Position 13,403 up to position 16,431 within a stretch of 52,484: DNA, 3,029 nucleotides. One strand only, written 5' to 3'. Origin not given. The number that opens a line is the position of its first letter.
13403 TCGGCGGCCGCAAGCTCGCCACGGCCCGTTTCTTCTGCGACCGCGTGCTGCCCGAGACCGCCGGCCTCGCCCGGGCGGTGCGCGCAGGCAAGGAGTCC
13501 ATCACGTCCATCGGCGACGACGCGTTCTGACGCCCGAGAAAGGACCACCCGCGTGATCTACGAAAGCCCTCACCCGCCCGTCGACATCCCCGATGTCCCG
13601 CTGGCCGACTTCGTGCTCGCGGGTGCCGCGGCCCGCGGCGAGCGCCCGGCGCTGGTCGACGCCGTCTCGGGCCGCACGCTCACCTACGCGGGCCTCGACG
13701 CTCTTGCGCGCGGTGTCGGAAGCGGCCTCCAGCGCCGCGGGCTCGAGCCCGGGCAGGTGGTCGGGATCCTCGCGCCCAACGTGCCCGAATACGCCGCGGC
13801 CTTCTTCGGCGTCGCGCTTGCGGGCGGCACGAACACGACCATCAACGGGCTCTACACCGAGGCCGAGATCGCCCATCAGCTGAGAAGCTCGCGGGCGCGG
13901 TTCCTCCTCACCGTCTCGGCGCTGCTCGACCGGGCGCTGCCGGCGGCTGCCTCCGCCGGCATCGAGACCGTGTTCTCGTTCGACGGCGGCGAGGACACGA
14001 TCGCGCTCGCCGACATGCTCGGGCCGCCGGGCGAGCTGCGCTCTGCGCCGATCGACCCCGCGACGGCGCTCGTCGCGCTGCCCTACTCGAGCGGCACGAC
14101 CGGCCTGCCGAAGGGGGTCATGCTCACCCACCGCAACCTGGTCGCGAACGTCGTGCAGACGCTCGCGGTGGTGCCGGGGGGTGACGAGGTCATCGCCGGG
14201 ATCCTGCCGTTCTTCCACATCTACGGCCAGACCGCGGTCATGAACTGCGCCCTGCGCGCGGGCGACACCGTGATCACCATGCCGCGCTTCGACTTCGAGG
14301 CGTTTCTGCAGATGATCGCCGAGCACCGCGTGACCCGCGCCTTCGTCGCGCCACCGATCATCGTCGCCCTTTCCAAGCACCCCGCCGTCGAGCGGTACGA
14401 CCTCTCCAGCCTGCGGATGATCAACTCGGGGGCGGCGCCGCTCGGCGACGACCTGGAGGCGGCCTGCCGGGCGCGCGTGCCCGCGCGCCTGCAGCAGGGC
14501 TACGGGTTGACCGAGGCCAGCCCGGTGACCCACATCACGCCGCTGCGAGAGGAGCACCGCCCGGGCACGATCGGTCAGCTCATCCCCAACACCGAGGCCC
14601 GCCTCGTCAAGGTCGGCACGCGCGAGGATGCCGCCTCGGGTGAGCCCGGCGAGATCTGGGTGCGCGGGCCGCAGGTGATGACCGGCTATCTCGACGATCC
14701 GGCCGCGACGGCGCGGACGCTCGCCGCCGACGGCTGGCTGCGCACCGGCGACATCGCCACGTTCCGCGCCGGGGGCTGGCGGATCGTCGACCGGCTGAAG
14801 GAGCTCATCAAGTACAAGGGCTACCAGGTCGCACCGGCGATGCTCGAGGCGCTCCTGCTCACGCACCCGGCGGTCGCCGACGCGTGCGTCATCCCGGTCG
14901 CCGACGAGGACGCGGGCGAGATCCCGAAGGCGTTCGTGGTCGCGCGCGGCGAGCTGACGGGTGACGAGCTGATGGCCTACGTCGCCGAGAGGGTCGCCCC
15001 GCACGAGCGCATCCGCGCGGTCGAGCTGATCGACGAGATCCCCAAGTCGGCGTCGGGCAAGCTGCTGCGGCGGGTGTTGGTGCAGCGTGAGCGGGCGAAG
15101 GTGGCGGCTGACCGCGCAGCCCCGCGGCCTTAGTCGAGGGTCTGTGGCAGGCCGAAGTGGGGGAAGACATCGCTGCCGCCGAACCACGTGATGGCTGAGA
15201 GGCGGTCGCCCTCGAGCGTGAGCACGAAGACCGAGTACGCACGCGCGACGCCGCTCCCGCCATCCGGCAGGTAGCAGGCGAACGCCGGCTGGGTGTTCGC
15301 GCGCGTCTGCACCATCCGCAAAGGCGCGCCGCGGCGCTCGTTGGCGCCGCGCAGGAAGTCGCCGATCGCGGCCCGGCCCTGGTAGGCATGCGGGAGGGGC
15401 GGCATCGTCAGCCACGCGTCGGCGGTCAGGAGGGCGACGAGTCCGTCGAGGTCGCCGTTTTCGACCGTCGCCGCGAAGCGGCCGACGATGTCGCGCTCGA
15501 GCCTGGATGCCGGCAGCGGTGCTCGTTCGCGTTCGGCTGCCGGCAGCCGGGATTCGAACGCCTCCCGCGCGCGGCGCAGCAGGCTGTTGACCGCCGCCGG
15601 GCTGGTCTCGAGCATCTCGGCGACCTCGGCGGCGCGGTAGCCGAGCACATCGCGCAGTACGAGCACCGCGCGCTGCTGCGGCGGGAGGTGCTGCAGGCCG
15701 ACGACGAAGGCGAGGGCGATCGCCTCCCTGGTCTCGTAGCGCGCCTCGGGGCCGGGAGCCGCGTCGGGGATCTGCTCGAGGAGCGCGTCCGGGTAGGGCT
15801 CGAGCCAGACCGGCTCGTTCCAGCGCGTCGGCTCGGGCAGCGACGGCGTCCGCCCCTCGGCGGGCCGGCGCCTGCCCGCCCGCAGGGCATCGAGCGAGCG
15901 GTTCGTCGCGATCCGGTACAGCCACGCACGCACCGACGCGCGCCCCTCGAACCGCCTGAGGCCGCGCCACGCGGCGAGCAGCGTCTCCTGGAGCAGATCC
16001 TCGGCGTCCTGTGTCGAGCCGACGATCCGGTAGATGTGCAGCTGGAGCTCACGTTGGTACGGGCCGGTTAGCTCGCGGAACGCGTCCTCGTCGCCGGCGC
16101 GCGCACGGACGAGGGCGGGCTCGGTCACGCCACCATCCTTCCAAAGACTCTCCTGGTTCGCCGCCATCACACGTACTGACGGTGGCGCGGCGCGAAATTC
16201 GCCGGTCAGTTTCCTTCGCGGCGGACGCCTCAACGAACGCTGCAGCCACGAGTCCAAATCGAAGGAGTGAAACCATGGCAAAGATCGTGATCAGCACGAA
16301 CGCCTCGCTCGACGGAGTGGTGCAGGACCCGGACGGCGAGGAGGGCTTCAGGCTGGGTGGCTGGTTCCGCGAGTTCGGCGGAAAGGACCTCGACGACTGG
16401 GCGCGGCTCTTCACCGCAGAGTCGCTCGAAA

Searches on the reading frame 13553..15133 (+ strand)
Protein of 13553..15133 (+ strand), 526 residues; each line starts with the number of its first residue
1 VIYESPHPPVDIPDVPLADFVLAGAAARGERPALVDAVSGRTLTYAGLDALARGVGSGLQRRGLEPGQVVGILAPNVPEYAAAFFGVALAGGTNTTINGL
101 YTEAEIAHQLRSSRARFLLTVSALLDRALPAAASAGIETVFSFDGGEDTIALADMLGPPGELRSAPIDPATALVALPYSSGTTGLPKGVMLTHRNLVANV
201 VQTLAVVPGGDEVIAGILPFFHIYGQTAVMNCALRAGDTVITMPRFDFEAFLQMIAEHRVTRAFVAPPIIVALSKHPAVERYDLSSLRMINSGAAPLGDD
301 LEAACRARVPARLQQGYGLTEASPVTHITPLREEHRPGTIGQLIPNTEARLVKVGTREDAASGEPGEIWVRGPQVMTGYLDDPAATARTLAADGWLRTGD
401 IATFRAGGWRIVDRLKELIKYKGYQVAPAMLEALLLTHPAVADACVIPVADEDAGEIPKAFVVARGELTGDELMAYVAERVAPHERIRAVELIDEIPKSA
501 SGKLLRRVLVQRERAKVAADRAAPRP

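Call 19: search_protein_families(library=pfam, proteins=[window:13553-15133:+], max_evalue=0.00001)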
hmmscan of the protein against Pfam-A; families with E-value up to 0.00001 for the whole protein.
window:13553-15133:+ (526 aa): 2 families
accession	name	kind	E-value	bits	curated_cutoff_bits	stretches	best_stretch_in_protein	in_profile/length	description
PF00501.34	AMP-binding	-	1e-93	314.6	29.9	1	25-380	5-384/384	AMP-binding enzyme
PF13193.12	AMP-binding_C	-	2.1e-19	70.6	24.5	1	431-503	2-76/76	AMP-binding enzyme C-terminal domain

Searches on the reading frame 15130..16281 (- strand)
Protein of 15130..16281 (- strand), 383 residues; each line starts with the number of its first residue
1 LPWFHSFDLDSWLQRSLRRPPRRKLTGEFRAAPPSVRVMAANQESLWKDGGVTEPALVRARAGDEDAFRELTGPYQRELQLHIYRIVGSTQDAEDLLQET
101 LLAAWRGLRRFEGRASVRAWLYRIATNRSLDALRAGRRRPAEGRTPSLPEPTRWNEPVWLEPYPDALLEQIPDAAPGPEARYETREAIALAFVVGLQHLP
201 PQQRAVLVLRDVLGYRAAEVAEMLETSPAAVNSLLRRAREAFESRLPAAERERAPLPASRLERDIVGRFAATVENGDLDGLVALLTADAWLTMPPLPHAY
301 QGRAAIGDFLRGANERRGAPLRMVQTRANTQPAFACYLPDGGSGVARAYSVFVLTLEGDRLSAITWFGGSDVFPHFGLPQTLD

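Call 19: search_protein_families(library=pfam, proteins=[window:15130-16281:-], max_evalue=0.00001)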
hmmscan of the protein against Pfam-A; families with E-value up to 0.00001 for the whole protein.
window:15130-16281:- (383 aa): 5 families
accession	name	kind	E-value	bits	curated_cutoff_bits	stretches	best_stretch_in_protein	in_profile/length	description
PF04542.20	Sigma70_r2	-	2.4e-18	66.1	24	1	75-139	5-71/71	Sigma-70 region 2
PF08281.18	Sigma70_r4_2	-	1.2e-14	54.1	25.7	1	196-241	8-53/54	Sigma-70, region 4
PF04545.22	Sigma70_r4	-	5.1e-07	29.5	24.1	1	196-240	2-46/50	Sigma-70, region 4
PF12680.13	SnoaL_2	-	1.3e-06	29.4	27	1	266-317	1-49/102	SnoaL-like domain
PF13577.12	SnoaL_4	-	4.3e-06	27.2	24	0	263-360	10-99/126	SnoaL-like domain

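Call 24: search_protein_families(library=ncbifam, proteins=[window:15130-16281:-], max_evalue=0.001)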
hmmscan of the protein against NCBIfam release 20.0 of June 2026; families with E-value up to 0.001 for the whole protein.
window:15130-16281:- (383 aa): 80 families (the best 25 are shown)
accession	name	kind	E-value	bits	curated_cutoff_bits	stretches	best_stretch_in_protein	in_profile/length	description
NF006089.0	PRK08241.1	subfamily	3.2e-114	381.6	240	1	58-382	14-340/343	RNA polymerase subunit sigma-70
TIGR02960.1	SigX5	hypoth_equivalog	3.4e-99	332.1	264.75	1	63-378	2-322/322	RNA polymerase sigma-70 factor, TIGR02960 family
TIGR02957.1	SigX4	subfamily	1.4e-35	122.9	323.25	1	79-365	10-269/281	RNA polymerase sigma-70 factor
NF007214.0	PRK09636.1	subfamily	2.3e-32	112.4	271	1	74-292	12-203/293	RNA polymerase sigma factor SigJ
NF007225.0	PRK09643.1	equivalog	5.9e-28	97.9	190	1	57-249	18-185/204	RNA polymerase sigma factor SigM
NF008888.0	PRK11922.1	equivalog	4.6e-25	88.6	204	1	58-246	22-196/231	RNA polymerase sigma factor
NF009166.1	PRK12513.1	equivalog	2.9e-24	85.9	206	1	57-249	13-189/193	RNA polymerase sigma factor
NF004113.0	PRK05602.1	equivalog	2e-23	83.1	208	2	56-142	35-122/211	RNA polymerase sigma factor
NF058625.1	sigma_PG0214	equivalog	2.1e-23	82.9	130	2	177-248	93-163/170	GFO_1088 family ECF-type sigma factor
TIGR02937.1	sigma70-ECF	superfamily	5e-23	81.5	42.9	1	67-244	2-163/165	sigma-70 family RNA polymerase sigma factor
NF009190.0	PRK12538.1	equivalog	9.2e-22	77.9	303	2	57-150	54-144/233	RNA polymerase sigma factor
TIGR02983.1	SigE-fam_strep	subfamily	1e-21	77.5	141.55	2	63-152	3-90/162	SigE family RNA polymerase sigma factor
NF007223.0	PRK09641.1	equivalog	1e-20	74.4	209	1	59-246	11-184/187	RNA polymerase sigma factor SigW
NF009171.0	PRK12518.1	equivalog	1.5e-20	73.8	208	1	57-243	18-181/191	RNA polymerase sigma factor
TIGR02950.1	SigM_subfam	subfamily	1.3e-19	70.6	147.95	2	70-138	4-71/159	RNA polymerase sigma factor, SigM family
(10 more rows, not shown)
